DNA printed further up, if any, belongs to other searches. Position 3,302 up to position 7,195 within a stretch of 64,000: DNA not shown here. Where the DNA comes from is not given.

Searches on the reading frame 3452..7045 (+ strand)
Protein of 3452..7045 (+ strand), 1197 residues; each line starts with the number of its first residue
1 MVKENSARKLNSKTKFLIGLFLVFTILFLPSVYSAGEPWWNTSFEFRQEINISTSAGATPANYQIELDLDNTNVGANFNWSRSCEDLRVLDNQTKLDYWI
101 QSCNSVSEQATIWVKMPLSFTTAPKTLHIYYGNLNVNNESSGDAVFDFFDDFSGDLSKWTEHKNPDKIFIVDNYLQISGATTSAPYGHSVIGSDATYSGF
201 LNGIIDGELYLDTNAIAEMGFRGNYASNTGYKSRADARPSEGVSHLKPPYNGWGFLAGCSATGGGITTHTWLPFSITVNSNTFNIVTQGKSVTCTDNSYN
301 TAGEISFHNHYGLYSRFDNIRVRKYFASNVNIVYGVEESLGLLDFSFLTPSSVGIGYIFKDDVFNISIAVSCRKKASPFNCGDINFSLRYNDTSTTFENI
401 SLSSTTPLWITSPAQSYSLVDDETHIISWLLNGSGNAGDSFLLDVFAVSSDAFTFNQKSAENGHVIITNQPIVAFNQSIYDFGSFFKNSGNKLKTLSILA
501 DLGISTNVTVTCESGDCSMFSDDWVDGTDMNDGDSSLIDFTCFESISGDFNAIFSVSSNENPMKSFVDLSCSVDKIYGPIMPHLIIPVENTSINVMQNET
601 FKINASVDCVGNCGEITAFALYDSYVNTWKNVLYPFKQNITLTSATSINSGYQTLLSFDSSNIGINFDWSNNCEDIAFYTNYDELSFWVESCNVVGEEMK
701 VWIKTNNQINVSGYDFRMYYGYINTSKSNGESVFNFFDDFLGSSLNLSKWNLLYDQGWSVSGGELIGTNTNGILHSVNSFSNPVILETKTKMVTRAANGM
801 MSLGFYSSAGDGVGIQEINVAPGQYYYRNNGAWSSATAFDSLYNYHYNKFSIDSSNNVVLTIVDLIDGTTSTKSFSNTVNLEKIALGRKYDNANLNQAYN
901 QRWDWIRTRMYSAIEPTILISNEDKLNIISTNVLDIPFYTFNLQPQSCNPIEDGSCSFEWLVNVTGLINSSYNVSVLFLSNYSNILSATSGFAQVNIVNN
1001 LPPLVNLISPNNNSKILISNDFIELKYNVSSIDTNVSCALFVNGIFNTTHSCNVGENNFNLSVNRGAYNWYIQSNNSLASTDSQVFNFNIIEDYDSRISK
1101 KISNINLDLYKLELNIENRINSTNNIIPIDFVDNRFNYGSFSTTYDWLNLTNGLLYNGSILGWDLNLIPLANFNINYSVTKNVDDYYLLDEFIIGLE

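Call 7: search_protein_families(library=pfam, proteins=[window:3452-7045:+], max_evalue=0.01)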
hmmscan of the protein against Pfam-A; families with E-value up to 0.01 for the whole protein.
window:3452-7045:+ (1197 aa): 1 family
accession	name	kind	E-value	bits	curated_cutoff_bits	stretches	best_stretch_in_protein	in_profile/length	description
PF10102.14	DUF2341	-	1.6e-34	118.6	23.4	2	84-160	2-82/84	Domain of unknown function (DUF2341)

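Call 11: find_encoding_contigs(protein=window:3452-7045:+, flank=3000, max_places=6)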
Protein window:3452-7045:+ (1197 aa): no gene with exactly this product is on record in the collection.
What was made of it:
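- Tried and rejected: Exact look-up of the window protein in public assemblies found nothing on record (call 11).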

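Call 12: find_homologous_proteins(query=window:3452-7045:+, max_evalue=1e-10)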
Query window:3452-7045:+ (1197 aa): 92 proteins with E <= 1e-10 among 8000 candidates.
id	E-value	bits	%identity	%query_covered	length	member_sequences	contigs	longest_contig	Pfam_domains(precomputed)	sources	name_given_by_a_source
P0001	0.0e+0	1811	100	66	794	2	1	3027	PF10102.15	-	-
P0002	0.0e+0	1741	65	100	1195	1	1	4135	PF10102.15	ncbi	-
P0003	0.0e+0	1517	58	99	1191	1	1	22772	PF10102.15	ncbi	-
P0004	0.0e+0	1370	53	99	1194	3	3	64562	PF10102.15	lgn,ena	-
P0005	4.8e-179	616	50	28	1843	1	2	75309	PF10102.15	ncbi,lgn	-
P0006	7.0e-170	586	55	27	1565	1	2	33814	PF10102.15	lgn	-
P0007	5.3e-126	440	32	71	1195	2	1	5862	PF07691.18,PF10102.15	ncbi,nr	ncbi:MAG: DUF2341 domain-containing protein [Nanoarchaeota archaeon]|nr:DUF2341 domain-containing pr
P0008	6.2e-113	397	52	28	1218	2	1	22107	PF13385.14,PF10102.15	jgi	-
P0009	5.6e-106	374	36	37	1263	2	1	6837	PF10102.15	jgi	-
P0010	2.9e-99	352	49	25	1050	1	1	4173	PF10102.15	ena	-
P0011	1.6e-94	336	42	29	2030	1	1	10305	PF17957.8,PF10102.15,PF19077.7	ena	-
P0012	3.2e-94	335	38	24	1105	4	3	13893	PF18962.8,PF10102.15,PF13860.13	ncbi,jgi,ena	-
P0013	1.3e-92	330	48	27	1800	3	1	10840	PF13229.13,PF13385.14,PF10102.15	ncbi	-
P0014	1.9e-89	319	48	25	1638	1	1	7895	PF10102.15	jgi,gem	-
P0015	2.1e-89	319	48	27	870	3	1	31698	PF18998.7,PF10102.15,PF09136.17,PF07833.17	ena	-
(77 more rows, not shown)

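Call 13: find_encoding_contigs(protein=P0002, flank=6000, max_places=3)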
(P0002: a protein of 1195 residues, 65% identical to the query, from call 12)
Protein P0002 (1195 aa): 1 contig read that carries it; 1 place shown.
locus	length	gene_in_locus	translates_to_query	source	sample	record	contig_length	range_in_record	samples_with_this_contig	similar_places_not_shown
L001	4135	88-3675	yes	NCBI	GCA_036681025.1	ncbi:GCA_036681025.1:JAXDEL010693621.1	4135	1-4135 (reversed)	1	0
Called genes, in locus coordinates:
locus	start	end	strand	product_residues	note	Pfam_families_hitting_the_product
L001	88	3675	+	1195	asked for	PF10102:DUF2341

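Call 14: find_encoding_contigs(protein=P0003, flank=10000, max_places=3)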
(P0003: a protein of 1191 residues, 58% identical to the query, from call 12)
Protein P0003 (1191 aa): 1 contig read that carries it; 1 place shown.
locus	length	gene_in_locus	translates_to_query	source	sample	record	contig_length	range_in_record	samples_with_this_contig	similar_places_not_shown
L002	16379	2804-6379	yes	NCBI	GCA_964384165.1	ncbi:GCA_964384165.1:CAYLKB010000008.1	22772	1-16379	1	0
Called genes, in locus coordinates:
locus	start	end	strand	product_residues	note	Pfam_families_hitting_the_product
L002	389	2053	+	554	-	PF00916:Sulfate_transp, PF16983:MFS_MOT1 (weak), PF01740:STAS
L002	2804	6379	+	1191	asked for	PF10102:DUF2341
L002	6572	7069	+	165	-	-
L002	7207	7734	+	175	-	PF01180:DHO_dh (weak)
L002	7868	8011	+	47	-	-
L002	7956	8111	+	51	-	-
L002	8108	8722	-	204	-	PF02517:Rce1-like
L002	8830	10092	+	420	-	PF00464:SHMT, PF01212:Beta_elim_lyase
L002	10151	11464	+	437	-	PF00079:Serpin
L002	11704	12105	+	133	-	PF01042:Ribonuc_L-PSP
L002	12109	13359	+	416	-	PF00291:PALP, PF00585:Thr_dehydrat_C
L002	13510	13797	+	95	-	-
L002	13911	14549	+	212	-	PF12686:DUF3800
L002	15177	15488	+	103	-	PF03692:CxxCxxCC (weak)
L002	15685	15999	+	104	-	-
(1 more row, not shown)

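Call 15: find_encoding_contigs(protein=P0004, flank=10000, max_places=3)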
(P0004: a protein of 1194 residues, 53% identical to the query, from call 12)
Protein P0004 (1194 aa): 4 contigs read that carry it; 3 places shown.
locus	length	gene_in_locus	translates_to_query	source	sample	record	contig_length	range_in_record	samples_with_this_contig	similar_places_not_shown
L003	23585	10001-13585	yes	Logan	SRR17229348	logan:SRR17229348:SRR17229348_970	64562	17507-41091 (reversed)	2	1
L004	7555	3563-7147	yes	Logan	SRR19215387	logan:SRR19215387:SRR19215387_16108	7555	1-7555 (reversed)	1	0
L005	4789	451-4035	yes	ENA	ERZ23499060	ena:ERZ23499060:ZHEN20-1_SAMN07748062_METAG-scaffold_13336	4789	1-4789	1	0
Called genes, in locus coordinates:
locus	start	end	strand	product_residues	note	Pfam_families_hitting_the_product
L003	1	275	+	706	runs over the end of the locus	PF03176:MMPL, PF02460:Patched, PF12349:Sterol-sensing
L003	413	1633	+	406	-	PF07705:CARDB (faint)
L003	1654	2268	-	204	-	-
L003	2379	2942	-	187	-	-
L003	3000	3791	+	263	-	PF03537:Glyco_hydro_114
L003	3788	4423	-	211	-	PF24409:wHTH-PRTase_assc (faint)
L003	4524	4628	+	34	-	-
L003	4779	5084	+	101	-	-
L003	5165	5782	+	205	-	-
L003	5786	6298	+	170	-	PF09335:VTT_dom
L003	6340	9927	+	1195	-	PF10102:DUF2341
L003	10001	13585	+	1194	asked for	PF10102:DUF2341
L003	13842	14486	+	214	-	-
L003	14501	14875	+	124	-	-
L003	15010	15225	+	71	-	-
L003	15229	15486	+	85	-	-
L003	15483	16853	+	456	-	PF01478:Peptidase_A24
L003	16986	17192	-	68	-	-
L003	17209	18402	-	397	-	-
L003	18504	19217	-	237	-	PF01047:MarR, PF12802:MarR_2 (weak), PF24034:DUF7343 (weak)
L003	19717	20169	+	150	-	-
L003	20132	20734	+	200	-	-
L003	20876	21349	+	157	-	PF00416:Ribosomal_S13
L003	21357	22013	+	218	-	PF01479:S4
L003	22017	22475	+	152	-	PF00411:Ribosomal_S11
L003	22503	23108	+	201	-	PF01193:RNA_pol_L, PF01000:RNA_pol_A_bac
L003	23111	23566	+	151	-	PF00572:Ribosomal_L13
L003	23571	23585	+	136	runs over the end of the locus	PF00380:Ribosomal_S9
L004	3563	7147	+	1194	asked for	PF10102:DUF2341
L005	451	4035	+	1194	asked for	PF10102:DUF2341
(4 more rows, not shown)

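Call 16: find_encoding_contigs(protein=P0007, flank=6000, max_places=3)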
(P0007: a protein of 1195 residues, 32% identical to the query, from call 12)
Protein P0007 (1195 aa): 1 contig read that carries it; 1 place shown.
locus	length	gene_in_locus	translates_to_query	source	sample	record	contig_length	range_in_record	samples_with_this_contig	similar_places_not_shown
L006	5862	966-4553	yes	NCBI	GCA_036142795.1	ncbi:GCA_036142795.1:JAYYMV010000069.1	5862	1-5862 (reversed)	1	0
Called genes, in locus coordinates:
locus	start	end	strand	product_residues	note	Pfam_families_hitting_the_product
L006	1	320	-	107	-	?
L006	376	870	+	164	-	-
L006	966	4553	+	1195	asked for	PF07691:PA14 (faint), PF10102:DUF2341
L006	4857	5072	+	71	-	-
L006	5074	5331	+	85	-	-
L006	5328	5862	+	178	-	PF01478:Peptidase_A24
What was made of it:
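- Closest known: EarA. Same: Prepilin-peptidase genes lie next to the L003 and L006 copies (calls 15, 16).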

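Call 22: find_related_loci(query=A1, collection=genome_contigs, flank=3000)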
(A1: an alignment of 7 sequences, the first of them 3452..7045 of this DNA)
Query A1 (1197 aa) in genome_contigs; peptide patterns used: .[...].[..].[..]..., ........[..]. (x = any residue, [..] = any of these).
89 stretches matched a pattern; 15 encode a relative of the query (tblastn E <= 1e-3); 15 distinct loci.
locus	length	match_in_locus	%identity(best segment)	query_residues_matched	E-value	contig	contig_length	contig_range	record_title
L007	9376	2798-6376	58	5-1197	0e+0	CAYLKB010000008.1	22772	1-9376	MAG TPA_asm: uncultured Methanosarcinales archaeon isolate SRP141376_co5_31 genome assembly, contig: NODE_5407_length_22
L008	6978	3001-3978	48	22-750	2e-92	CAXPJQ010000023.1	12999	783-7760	MAG: Bdellovibrionales bacterium isolate 02um_A1B0718_5.38 genome assembly, contig: k127_707501, whole genome shotgun se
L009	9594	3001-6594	35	32-1197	2e-87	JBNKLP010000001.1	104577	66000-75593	MAG: Candidatus Nanoarchaeia archaeon isolate H1H2.bin.12.permissive NODE_1_length_104623_cov_6.192088, whole genome sho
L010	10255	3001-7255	30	1-1197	1e-74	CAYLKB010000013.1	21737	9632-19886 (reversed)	MAG TPA_asm: uncultured Methanosarcinales archaeon isolate SRP141376_co5_31 genome assembly, contig: NODE_5790_length_21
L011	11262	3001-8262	34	32-1197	6e-64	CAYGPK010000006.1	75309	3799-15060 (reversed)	MAG TPA_asm: uncultured Methanosarcinales archaeon isolate ERP117304_co1_69 genome assembly, contig: NODE_432_length_753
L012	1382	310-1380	35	39-702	8e-69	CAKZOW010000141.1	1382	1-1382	MAG TPA_asm: uncultured archaeon isolate ERR2094169_bin.99_CONCOCT_v1.1_MAG genome assembly, contig: ERZ650157.92335, wh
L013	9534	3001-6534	35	8-1180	2e-60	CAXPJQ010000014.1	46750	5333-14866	MAG: Bdellovibrionales bacterium isolate 02um_A1B0718_5.38 genome assembly, contig: k127_1056092, whole genome shotgun s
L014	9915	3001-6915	35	39-925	3e-49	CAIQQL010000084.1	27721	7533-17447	uncultured archaeon isolate AlinenSediments_bin-4957 genome assembly, contig: bin-4957:084/154, whole genome shotgun seq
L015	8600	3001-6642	31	15-1197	5e-41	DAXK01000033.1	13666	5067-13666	MAG TPA_asm: archaeon UBA583 isolate UBA583 UBA583_contig_956, whole genome shotgun sequence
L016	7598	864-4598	32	41-924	5e-34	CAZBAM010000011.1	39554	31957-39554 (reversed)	MAG TPA_asm: Candidatus Micrarchaeota archaeon isolate binchicken_co33_206 genome assembly, contig: NODE_798_length_3955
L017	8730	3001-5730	36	39-720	2e-33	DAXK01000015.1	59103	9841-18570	MAG TPA_asm: archaeon UBA583 isolate UBA583 UBA583_contig_212, whole genome shotgun sequence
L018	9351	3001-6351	44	36-737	7e-22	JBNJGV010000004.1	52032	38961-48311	MAG: Nanobdellota archaeon isolate Y22_30dBSe2.bin.106 NODE_180_length_52032_cov_33.832496, whole genome shotgun sequenc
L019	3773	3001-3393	35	12-720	1e-21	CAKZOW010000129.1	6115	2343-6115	MAG TPA_asm: uncultured archaeon isolate ERR2094169_bin.99_CONCOCT_v1.1_MAG genome assembly, contig: ERZ650157.9777, who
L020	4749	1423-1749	43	38-734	8e-21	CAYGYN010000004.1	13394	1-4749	MAG TPA_asm: Candidatus Woesearchaeota archaeon isolate ERP119294_co2_456 genome assembly, contig: k141_2264096, whole g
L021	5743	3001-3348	33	55-704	3e-9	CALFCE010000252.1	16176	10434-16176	MAG: uncultured Granulosicoccaceae bacterium isolate R2_Bin_METABAT__77_1 genome assembly, contig: c_000003242484, whole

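Call 25: find_related_loci(query=A1, collection=metagenome_contigs, flank=4000)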
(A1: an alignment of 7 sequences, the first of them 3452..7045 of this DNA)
Query A1 (1197 aa) in metagenome_contigs; peptide patterns used: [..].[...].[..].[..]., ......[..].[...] (x = any residue, [..] = any of these).
445 stretches matched a pattern; 2 encode a relative of the query (tblastn E <= 1e-3); 2 distinct loci.
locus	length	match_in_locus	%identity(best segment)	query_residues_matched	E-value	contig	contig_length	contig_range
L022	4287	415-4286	31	9-1197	4e-81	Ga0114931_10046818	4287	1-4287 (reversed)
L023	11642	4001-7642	31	15-1197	6e-42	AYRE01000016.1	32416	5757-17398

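Call 30: find_encoding_contigs(protein=P0005, flank=3000, max_places=2)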
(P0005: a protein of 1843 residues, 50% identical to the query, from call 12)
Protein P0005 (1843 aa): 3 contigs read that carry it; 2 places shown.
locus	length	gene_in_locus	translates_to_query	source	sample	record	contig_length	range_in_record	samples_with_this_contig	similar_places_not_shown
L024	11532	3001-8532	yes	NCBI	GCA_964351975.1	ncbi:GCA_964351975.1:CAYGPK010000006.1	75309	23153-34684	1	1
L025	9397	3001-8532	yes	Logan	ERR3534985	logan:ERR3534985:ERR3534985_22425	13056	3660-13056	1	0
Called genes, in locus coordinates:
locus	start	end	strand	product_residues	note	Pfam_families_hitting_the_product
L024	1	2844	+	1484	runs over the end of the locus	-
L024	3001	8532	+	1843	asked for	PF10102:DUF2341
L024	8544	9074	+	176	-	-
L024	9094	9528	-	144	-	PF11969:DcpS_C, PF01230:HIT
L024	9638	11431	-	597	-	PF27408:AF2028_C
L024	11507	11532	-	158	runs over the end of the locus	PF01883:FeS_assembly_P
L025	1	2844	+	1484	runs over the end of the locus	-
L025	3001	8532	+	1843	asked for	PF10102:DUF2341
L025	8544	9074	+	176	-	-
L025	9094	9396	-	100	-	?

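Call 31: find_encoding_contigs(protein=P0006, flank=3000, max_places=2)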
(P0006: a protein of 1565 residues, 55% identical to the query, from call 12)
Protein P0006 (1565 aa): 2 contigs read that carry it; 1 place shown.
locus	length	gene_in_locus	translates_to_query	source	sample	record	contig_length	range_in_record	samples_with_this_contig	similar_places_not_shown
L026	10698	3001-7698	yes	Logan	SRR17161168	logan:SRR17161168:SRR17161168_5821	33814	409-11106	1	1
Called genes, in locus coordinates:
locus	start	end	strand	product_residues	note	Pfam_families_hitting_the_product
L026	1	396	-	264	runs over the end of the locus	PF00950:ABC-3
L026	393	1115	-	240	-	PF02463:SMC_N (faint), PF00005:ABC_tran, PF13304:AAA_21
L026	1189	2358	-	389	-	PF01297:ZnuA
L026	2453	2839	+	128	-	PF08753:NikR_C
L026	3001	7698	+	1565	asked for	PF10102:DUF2341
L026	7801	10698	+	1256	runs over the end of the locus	PF10102:DUF2341, PF13385:Laminin_G_3 (weak)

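Call 32: find_encoding_contigs(protein=P0008, flank=3000, max_places=2)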
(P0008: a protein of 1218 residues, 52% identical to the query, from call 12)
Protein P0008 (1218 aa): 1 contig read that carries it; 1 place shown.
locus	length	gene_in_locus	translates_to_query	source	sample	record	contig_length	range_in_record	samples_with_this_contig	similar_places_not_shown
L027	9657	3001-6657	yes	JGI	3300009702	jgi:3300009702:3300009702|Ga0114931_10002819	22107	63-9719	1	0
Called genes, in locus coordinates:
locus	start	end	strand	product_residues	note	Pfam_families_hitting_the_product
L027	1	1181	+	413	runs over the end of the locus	?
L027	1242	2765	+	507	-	PF00147:Fibrinogen_C (weak)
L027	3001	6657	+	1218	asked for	PF10102:DUF2341, PF13385:Laminin_G_3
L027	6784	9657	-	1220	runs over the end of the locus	PF10102:DUF2341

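Call 33: find_related_loci(query=A1, collection=viral_contigs, flank=3000)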
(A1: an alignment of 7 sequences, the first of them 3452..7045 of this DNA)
Query A1 (1197 aa) in viral_contigs; peptide patterns used: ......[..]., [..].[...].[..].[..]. (x = any residue, [..] = any of these).
79 stretches matched a pattern, but none encodes a relative of the query by tblastn (E <= 1e-3).
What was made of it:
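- Tried and rejected: The metagenome scan with the protein alignment gave only 2 loci (call 25) and the viral-contig scan gave none (call 33).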

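Call 55: search_protein_families(library=pfam, proteins=[L003:15010-15225:+, L003:15229-15486:+, L013:2630-2845:-, L013:2385-2633:-, L003:13842-14486:+, L003:14501-14875:+], max_evalue=1)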
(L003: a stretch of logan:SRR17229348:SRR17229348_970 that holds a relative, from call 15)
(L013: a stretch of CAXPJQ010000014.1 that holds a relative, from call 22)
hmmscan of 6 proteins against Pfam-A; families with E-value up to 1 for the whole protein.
L003:15010-15225:+ (71 aa): 2 families
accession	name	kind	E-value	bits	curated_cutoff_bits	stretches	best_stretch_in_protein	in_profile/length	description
PF17431.7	YpmT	-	0.19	12.2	25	0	15-37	30-52/60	Uncharacterized YmpT-like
PF02468.20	PsbN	-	0.83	10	25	0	18-40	3-25/43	Photosystem II reaction centre N protein (psbN)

L003:15229-15486:+ (85 aa): 0 families

L013:2630-2845:- (71 aa): 1 family
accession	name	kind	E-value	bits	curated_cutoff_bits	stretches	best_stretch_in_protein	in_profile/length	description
PF07856.17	Orai-1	-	0.041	14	25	1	22-66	116-160/173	Mediator of CRAC channel activity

L013:2385-2633:- (82 aa): 0 families

L003:13842-14486:+ (214 aa): 0 families

L003:14501-14875:+ (124 aa): 0 families

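Call 66: find_encoding_contigs(protein=P0009, flank=2500, max_places=2)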
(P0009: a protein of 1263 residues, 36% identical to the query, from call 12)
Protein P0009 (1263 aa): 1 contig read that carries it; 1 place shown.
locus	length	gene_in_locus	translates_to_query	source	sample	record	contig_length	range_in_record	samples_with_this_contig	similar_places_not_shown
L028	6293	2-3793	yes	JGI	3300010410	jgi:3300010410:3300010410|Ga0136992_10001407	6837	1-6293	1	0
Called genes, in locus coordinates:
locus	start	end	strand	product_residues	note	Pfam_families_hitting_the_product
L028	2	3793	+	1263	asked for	PF10102:DUF2341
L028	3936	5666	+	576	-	-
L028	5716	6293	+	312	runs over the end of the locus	-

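Call 67: find_encoding_contigs(protein=P0013, flank=2500, max_places=2)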
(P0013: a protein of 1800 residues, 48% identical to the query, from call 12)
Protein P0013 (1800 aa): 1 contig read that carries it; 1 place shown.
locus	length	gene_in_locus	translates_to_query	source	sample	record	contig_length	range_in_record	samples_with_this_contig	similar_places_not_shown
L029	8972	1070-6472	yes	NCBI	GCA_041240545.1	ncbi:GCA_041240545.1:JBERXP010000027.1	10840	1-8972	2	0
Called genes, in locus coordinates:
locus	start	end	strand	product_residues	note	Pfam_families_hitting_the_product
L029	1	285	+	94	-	?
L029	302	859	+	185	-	PF03352:Adenine_glyco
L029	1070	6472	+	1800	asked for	PF10102:DUF2341, PF13229:Beta_helix, PF13385:Laminin_G_3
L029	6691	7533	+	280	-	PF00456:Transketolase_N, PF09364:XFP_N (weak), PF13292:DXP_synthase_N, PF00676:E1_dh (weak)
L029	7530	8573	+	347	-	PF02779:Transket_pyr, PF02780:Transketolase_C, PF22613:Transketolase_C_1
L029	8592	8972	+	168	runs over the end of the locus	-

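Call 68: find_encoding_contigs(protein=P0015, flank=2500, max_places=2)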
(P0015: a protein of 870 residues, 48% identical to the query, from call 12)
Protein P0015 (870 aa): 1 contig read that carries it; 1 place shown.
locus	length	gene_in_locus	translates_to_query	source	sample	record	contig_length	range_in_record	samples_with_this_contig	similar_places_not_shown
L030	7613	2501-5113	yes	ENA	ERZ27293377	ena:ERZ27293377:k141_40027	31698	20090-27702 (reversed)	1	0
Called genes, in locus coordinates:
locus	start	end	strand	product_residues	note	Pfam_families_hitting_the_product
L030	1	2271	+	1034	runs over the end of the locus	PF13476:AAA_23, PF04423:Rad50_zn_hook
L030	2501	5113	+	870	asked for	PF10102:DUF2341, PF18998:Flg_new_2 (weak), PF09136:Glucodextran_B, PF07833:Cu_amine_oxidN1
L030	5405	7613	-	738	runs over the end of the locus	PF00982:Glyco_transf_20, PF02358:Trehalose_PPase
